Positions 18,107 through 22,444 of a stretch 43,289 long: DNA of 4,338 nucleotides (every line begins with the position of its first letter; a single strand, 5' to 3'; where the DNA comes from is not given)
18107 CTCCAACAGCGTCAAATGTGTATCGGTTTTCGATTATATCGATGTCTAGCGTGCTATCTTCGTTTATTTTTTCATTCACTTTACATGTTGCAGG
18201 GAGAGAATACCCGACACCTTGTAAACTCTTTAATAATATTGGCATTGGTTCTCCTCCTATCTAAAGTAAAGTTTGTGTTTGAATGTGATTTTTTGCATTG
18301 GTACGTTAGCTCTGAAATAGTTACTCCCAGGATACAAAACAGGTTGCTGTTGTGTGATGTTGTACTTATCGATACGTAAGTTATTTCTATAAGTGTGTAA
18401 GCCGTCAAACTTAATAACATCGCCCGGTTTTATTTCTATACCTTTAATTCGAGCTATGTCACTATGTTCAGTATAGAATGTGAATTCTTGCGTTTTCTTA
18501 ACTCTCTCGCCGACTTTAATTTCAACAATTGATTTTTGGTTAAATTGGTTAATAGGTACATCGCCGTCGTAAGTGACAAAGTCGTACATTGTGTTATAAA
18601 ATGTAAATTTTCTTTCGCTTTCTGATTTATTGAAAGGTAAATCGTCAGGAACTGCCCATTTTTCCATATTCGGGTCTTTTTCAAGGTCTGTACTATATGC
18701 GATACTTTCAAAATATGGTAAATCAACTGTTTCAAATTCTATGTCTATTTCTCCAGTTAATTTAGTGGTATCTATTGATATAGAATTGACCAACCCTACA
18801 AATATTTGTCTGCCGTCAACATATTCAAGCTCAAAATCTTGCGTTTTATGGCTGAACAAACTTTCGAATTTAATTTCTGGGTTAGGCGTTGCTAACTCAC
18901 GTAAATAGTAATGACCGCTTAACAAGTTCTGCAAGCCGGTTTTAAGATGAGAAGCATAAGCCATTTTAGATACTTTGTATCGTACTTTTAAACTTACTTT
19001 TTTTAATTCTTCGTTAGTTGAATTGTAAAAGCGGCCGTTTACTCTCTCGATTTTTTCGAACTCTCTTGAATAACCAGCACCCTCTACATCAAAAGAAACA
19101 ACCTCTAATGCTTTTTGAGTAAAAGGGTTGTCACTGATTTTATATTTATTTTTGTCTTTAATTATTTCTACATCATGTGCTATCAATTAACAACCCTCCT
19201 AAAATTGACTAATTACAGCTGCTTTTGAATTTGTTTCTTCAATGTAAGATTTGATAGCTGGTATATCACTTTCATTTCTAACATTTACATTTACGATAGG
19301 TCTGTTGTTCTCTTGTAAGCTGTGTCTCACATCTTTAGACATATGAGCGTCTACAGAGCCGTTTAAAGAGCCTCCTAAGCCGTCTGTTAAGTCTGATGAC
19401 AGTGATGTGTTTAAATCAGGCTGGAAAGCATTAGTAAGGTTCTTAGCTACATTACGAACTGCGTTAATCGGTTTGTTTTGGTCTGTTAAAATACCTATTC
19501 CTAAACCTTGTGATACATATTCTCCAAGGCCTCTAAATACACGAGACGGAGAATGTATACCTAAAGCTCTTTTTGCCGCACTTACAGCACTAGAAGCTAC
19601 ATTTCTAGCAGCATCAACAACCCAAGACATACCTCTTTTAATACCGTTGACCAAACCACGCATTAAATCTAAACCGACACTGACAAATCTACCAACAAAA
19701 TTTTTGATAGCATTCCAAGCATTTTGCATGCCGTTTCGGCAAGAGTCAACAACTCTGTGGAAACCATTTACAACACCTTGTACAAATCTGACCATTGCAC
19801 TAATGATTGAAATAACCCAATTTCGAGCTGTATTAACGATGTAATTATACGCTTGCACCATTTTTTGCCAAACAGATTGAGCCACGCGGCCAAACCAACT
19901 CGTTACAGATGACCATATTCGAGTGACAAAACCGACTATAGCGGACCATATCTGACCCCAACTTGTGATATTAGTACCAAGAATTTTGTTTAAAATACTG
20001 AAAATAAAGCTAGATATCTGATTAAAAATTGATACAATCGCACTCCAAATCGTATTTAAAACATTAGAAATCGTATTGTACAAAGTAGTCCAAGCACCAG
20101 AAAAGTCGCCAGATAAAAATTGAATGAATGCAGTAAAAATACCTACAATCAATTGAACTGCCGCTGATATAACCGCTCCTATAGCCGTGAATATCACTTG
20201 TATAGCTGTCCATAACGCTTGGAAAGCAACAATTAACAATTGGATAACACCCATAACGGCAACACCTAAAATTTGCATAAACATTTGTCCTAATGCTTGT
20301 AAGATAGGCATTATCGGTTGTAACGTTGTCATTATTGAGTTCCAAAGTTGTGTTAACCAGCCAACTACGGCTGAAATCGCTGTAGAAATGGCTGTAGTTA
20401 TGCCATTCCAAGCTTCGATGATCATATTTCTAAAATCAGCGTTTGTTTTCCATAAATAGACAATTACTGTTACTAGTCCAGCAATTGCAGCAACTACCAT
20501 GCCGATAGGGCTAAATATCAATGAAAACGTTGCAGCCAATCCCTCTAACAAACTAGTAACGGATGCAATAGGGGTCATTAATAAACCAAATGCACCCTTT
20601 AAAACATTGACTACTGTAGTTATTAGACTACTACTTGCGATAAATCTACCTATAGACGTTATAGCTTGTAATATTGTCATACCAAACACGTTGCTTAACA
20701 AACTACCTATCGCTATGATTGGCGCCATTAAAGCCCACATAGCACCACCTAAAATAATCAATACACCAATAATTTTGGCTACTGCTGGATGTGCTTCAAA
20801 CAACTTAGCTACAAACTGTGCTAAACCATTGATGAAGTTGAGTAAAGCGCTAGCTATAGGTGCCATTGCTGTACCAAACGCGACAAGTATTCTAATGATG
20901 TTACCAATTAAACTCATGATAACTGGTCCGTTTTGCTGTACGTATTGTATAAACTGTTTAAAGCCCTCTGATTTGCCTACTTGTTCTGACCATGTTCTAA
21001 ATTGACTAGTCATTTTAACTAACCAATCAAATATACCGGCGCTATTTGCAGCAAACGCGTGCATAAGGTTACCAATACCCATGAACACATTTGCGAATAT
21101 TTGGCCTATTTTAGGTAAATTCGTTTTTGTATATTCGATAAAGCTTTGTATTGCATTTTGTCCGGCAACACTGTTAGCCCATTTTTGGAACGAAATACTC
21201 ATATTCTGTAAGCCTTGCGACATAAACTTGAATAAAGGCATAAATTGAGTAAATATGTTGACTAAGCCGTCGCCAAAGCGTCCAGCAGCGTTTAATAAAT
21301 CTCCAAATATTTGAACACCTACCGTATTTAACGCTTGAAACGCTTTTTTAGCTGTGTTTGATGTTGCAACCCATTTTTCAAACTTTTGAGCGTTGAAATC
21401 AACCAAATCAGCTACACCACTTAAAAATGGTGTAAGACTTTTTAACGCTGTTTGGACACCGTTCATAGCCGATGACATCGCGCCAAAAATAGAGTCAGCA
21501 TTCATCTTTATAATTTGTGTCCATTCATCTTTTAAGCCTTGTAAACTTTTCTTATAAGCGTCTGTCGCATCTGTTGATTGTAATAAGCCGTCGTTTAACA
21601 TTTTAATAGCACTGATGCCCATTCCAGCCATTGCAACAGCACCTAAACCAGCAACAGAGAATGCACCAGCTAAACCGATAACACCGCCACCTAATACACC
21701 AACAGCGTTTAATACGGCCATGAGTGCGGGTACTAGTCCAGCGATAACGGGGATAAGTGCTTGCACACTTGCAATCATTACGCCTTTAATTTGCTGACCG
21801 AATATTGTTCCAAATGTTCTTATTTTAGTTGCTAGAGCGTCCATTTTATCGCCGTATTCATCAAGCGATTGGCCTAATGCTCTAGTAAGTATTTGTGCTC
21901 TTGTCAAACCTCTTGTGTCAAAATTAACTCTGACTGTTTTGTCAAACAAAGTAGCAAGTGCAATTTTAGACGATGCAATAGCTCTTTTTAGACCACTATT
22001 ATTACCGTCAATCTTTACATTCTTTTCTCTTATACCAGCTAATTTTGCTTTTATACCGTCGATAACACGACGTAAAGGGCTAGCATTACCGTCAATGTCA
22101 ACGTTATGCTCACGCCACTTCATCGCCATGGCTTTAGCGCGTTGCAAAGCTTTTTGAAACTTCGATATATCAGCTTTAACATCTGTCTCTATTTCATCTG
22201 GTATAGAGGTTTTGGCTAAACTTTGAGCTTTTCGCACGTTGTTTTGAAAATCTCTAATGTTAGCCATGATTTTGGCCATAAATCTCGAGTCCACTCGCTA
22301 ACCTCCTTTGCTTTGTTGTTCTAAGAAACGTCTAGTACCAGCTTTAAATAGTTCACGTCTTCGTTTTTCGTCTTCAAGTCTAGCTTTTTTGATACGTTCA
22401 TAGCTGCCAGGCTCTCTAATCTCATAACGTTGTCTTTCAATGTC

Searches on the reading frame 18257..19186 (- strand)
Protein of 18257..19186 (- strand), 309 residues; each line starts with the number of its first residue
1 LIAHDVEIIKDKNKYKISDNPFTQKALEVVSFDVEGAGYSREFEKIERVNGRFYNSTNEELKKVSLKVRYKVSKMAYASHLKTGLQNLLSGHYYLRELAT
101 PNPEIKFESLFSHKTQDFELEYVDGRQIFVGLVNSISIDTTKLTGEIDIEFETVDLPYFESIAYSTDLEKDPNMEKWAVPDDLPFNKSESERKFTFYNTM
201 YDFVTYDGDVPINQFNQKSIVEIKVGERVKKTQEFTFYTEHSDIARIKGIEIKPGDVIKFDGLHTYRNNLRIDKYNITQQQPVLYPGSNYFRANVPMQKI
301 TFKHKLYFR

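Call 5: search_protein_families(library=pfam, proteins=[window:18257-19186:-], max_evalue=0.01)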
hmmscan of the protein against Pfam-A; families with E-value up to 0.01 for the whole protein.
window:18257-19186:- (309 aa): 0 families

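Call 6: search_protein_families(library=phrogs, proteins=[window:18257-19186:-], max_evalue=0.001)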
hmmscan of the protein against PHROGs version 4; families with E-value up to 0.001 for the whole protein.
window:18257-19186:- (309 aa): 2 families
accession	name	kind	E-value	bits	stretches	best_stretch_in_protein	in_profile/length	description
phrog_28208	-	tail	1.4e-36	126.3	1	195-309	2-118/118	tail protein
phrog_33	-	tail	9.1e-30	105.3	1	7-307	38-278/651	distal tail protein Dit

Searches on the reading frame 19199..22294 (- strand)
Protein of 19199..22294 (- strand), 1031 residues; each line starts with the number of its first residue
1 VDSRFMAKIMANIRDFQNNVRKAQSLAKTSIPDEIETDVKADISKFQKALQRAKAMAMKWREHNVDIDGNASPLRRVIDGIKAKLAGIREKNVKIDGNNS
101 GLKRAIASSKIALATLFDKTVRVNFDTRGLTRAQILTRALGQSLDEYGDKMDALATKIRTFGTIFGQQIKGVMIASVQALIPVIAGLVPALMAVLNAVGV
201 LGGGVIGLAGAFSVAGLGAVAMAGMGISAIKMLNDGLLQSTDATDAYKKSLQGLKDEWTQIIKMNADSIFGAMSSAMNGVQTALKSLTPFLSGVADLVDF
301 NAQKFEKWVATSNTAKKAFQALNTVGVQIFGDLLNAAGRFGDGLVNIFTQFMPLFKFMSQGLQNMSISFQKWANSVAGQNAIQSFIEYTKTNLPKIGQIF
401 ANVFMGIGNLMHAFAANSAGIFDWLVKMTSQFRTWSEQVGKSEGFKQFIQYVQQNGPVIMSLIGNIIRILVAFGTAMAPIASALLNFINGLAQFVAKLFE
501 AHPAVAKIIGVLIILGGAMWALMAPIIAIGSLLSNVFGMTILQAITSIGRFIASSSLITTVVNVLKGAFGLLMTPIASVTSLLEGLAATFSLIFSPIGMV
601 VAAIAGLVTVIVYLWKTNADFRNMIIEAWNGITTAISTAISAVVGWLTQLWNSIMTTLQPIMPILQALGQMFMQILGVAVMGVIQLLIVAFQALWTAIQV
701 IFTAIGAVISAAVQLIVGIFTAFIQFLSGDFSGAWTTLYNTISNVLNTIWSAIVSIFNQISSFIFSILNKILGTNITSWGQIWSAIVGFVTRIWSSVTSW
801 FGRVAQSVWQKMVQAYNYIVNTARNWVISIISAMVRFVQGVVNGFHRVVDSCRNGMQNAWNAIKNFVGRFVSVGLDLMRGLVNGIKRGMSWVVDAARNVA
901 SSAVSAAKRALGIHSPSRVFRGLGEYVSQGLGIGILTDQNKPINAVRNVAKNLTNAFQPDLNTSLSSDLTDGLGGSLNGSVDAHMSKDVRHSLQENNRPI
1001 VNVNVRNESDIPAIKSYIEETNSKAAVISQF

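Call 55: search_protein_families(library=pfam, proteins=[window:19199-22294:-], max_evalue=0.001)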
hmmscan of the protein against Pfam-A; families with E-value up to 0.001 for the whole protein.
window:19199-22294:- (1031 aa): 1 family
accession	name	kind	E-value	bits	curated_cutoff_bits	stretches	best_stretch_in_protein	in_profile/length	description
PF04513.17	Baculo_PEP_C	-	1e-07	32.6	38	0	319-420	22-121/140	Baculovirus polyhedron envelope protein, PEP, C terminus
